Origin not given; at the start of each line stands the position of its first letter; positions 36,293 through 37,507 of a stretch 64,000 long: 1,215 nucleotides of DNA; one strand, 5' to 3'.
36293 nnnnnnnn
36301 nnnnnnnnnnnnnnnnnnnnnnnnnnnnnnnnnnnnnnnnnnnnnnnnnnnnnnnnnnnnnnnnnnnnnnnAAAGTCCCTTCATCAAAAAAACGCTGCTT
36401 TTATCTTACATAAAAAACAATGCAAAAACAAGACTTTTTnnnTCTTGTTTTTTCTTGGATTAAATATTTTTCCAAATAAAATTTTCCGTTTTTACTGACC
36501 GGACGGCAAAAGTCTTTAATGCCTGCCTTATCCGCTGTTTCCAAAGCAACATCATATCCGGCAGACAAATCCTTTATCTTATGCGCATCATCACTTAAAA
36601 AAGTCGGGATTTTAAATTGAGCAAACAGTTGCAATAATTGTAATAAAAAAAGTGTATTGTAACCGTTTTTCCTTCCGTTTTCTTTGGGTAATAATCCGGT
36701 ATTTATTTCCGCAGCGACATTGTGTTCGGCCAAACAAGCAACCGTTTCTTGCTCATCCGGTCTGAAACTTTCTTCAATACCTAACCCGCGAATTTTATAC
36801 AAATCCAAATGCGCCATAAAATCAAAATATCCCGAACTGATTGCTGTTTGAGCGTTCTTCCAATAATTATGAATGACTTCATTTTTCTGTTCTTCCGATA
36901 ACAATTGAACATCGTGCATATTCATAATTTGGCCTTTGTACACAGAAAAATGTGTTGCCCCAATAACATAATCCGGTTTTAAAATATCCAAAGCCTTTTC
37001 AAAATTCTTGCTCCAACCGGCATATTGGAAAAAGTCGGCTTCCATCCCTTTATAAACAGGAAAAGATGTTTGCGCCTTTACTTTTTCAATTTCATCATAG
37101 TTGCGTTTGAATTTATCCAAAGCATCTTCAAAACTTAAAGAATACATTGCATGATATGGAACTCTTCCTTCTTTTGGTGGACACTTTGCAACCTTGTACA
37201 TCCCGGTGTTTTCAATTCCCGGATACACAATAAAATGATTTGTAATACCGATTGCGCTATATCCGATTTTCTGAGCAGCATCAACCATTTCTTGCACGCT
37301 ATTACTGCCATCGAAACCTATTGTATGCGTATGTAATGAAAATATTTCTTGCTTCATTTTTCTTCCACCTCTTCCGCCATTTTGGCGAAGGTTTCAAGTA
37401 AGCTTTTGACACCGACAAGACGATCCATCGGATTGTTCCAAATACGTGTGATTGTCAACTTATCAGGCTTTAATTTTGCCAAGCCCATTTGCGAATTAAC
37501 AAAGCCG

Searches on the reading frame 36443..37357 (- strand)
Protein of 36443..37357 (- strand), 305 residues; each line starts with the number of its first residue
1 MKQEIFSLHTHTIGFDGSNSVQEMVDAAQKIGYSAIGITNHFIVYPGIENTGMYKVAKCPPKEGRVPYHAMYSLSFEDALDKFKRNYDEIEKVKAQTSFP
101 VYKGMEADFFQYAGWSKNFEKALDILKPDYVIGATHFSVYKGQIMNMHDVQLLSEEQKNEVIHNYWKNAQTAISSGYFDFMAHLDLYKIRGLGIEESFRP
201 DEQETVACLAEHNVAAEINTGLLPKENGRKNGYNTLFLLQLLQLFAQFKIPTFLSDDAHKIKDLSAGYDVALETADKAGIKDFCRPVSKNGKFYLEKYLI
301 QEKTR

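Call 61: search_protein_families(library=pfam, proteins=[window:36443-37357:-], max_evalue=0.00001)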
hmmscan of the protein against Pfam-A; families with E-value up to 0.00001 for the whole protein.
window:36443-37357:- (305 aa): 1 family
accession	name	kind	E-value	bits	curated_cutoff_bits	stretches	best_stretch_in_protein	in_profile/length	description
PF02811.25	PHP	-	2.7e-12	47.8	26.4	1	8-220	2-163/164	PHP domain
